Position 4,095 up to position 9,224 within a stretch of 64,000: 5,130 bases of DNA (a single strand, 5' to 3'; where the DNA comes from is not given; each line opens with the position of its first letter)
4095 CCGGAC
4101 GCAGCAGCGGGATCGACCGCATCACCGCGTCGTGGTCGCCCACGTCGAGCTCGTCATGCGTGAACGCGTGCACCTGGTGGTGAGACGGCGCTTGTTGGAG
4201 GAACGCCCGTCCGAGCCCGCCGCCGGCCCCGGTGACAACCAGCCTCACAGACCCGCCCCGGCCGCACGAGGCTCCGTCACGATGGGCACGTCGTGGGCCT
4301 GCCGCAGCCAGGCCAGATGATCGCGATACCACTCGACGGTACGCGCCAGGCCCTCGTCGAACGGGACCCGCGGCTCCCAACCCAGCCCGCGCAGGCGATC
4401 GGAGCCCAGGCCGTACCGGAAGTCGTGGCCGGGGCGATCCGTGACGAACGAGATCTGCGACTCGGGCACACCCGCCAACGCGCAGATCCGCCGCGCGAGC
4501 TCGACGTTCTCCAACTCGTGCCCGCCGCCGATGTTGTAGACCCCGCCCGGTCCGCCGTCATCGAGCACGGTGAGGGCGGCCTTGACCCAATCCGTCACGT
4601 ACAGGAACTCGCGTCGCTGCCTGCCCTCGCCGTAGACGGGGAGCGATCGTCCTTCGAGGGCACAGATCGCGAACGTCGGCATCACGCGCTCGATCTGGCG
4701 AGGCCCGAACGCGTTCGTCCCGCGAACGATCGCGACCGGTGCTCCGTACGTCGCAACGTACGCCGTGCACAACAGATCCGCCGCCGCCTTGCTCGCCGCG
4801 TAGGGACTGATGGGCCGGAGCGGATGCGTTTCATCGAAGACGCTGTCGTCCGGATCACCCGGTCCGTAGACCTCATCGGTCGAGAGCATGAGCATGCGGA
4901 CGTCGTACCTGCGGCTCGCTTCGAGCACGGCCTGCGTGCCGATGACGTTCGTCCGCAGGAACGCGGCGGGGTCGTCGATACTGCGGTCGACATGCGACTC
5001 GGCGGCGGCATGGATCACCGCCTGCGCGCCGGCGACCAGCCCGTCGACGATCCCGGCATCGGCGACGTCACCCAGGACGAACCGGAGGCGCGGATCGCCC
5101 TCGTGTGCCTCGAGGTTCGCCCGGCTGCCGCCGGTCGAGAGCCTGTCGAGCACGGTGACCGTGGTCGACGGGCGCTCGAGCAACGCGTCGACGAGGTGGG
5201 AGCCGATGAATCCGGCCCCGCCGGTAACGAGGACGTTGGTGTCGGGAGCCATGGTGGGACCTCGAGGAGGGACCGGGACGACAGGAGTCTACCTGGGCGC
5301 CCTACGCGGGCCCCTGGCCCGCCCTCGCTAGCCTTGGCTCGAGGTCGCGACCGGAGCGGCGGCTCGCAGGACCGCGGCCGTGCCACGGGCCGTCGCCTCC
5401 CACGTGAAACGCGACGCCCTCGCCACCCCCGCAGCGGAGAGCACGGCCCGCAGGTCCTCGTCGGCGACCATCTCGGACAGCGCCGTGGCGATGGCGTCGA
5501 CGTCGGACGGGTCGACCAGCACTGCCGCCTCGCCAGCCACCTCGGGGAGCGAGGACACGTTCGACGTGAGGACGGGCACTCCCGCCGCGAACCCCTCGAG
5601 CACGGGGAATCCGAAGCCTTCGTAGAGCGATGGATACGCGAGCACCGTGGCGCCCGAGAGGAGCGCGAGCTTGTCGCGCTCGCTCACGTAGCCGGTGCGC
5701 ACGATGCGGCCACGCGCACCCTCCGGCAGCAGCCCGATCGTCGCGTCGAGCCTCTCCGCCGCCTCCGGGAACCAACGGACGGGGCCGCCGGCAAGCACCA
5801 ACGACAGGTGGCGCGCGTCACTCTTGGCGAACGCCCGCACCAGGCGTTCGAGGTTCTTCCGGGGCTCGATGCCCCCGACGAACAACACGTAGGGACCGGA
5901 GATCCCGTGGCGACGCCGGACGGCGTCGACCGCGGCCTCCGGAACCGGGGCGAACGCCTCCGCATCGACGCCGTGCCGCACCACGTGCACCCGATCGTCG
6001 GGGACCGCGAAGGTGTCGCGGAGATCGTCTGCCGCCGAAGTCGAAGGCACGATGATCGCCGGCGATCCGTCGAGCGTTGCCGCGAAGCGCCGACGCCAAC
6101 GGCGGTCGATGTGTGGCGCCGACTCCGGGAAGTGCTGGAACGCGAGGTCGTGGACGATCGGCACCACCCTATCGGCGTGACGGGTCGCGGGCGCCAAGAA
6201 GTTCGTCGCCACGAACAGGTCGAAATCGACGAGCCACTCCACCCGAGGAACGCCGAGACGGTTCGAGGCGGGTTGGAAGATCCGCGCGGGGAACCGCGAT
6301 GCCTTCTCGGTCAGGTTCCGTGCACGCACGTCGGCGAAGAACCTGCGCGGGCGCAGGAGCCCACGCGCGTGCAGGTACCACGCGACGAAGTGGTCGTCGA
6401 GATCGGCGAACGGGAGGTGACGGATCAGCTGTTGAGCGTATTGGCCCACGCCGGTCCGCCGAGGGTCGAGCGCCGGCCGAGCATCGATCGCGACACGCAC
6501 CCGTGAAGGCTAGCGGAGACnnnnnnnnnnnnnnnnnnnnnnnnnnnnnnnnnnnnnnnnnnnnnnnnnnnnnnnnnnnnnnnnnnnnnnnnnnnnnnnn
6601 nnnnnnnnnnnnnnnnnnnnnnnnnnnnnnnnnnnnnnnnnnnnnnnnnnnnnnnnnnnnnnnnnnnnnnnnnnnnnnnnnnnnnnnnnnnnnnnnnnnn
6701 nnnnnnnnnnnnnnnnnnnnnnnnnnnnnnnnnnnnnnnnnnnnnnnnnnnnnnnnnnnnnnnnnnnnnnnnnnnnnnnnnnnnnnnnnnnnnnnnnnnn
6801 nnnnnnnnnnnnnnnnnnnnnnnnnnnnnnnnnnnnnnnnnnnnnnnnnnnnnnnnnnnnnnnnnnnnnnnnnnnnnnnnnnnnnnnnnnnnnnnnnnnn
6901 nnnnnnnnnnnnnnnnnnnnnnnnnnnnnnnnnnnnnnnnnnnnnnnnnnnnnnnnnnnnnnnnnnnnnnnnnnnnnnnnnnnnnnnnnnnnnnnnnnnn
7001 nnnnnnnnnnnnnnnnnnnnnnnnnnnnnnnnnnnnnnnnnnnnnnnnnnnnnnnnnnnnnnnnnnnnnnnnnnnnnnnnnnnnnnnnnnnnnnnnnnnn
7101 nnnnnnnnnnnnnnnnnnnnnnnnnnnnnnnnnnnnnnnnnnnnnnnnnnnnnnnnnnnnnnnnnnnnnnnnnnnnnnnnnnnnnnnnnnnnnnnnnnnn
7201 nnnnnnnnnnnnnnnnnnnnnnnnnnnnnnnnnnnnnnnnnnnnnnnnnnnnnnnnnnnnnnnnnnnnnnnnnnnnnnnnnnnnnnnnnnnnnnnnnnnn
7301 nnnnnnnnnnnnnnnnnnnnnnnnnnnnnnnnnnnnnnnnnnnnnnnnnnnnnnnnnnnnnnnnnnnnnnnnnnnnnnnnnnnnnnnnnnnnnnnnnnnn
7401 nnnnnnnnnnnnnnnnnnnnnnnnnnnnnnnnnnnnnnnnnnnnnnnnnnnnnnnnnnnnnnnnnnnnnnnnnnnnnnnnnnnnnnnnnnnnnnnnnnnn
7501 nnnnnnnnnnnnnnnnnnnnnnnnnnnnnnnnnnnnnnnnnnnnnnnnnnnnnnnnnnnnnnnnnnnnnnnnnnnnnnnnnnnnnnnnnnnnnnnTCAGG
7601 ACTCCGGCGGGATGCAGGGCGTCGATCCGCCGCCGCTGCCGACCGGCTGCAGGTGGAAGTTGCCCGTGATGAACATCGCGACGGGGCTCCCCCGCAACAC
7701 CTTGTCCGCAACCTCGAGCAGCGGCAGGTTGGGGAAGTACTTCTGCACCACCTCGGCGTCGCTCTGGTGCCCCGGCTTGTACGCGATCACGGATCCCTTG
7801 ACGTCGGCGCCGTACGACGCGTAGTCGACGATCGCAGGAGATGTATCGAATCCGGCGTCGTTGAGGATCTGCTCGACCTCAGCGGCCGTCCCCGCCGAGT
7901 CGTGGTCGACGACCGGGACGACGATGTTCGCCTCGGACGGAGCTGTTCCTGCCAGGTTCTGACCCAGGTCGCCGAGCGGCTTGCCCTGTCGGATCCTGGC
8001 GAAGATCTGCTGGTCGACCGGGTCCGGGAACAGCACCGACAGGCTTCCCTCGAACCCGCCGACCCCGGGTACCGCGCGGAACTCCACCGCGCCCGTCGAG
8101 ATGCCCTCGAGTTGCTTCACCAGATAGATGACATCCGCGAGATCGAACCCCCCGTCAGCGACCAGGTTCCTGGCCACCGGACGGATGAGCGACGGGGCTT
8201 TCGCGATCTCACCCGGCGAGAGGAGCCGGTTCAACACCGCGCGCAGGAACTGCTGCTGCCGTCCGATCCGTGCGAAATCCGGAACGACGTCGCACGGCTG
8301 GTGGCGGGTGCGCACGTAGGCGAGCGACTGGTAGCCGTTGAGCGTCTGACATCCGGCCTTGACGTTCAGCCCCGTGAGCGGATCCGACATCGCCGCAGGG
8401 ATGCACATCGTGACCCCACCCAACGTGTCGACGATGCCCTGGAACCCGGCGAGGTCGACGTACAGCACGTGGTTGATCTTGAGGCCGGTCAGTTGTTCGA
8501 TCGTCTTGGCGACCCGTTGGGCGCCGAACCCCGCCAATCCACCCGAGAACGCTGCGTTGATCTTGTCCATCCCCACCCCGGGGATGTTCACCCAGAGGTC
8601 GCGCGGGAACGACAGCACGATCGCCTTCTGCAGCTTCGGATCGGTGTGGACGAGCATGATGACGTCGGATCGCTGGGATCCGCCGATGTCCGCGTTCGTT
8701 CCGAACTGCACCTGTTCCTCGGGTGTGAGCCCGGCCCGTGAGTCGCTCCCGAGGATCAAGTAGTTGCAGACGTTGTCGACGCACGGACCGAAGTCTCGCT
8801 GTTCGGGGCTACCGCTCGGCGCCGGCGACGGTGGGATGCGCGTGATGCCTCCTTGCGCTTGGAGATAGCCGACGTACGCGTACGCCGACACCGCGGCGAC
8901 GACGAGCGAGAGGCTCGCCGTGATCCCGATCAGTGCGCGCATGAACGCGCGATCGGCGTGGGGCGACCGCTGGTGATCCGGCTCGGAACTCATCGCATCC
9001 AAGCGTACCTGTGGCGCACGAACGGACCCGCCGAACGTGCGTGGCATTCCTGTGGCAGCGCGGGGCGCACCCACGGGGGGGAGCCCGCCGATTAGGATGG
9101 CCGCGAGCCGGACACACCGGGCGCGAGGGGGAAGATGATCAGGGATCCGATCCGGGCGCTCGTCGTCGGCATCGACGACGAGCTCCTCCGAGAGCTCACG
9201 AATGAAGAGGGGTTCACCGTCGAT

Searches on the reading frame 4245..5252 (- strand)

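Call 52: search_protein_families(library=pfam, proteins=[window:4245-5252:-], max_evalue=0.00001)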
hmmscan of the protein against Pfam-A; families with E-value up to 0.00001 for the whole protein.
window:4245-5252:- (335 aa): 7 families
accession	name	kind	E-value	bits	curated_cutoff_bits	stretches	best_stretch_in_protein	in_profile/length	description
PF01370.27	Epimerase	-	1.2e-66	225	20.9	1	7-242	1-240/240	NAD dependent epimerase/dehydratase family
PF16363.11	GDP_Man_Dehyd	-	5.1e-61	207.4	27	1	8-304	1-331/332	GDP-mannose 4,6 dehydratase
PF02719.21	Polysacc_synt_2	-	4.3e-23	82.4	20.2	1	7-129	1-132/293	Polysaccharide biosynthesis protein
PF01073.25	3Beta_HSD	-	4.9e-19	68.9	22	1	8-222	1-221/280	3-beta hydroxysteroid dehydrogenase/isomerase family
PF04321.23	RmlD_sub_bind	-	1.3e-16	60.9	27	1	6-270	2-241/287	RmlD substrate binding domain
PF07993.18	NAD_binding_4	-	1.2e-13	51.3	20.1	1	9-180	1-206/258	Male sterility protein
PF13460.12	NAD_binding_10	-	3.1e-11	43.9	27.2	1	11-159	1-128/184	NAD(P)H-binding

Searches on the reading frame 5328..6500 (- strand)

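Call 52: search_protein_families(library=pfam, proteins=[window:5328-6500:-], max_evalue=0.00001)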
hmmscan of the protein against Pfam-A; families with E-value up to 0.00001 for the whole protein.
window:5328-6500:- (390 aa): 4 families
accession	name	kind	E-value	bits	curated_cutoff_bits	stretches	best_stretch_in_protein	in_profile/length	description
PF00534.26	Glycos_transf_1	-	1.8e-26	93.1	26.4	1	202-358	15-169/172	Glycosyl transferases group 1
PF13692.12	Glyco_trans_1_4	-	3.9e-25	89.2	27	1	203-347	2-142/142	Glycosyl transferases group 1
PF13439.12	Glyco_transf_4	-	2.2e-10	41.3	28.5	1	17-181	3-169/170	Glycosyltransferase Family 4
PF20706.3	GT4-conflict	-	6.8e-10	38.9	26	1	181-372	175-383/385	Family 4 Glycosyltransferase in conflict systems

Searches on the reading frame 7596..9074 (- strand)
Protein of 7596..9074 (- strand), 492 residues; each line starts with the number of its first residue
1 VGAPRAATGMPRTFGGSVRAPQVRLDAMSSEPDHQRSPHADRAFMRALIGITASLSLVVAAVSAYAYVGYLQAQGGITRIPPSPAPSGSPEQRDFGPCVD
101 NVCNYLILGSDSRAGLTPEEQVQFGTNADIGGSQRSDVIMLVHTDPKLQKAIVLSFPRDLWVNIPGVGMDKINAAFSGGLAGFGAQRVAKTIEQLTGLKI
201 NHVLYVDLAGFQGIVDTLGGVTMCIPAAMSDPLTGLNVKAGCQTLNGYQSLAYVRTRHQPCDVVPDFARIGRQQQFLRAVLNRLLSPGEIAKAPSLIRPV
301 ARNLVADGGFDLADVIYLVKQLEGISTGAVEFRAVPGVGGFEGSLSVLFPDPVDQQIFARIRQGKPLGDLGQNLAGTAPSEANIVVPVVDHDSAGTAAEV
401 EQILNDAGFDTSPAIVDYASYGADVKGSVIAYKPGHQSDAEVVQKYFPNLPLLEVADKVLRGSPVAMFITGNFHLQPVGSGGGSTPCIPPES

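Call 52: search_protein_families(library=pfam, proteins=[window:7596-9074:-], max_evalue=0.00001)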
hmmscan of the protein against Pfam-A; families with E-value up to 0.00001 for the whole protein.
window:7596-9074:- (492 aa): 1 family
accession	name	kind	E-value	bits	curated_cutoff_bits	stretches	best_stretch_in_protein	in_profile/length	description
PF03816.19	LytR_cpsA_psr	-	3.8e-41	141.2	24.6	1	135-284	1-148/150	LytR_cpsA_psr family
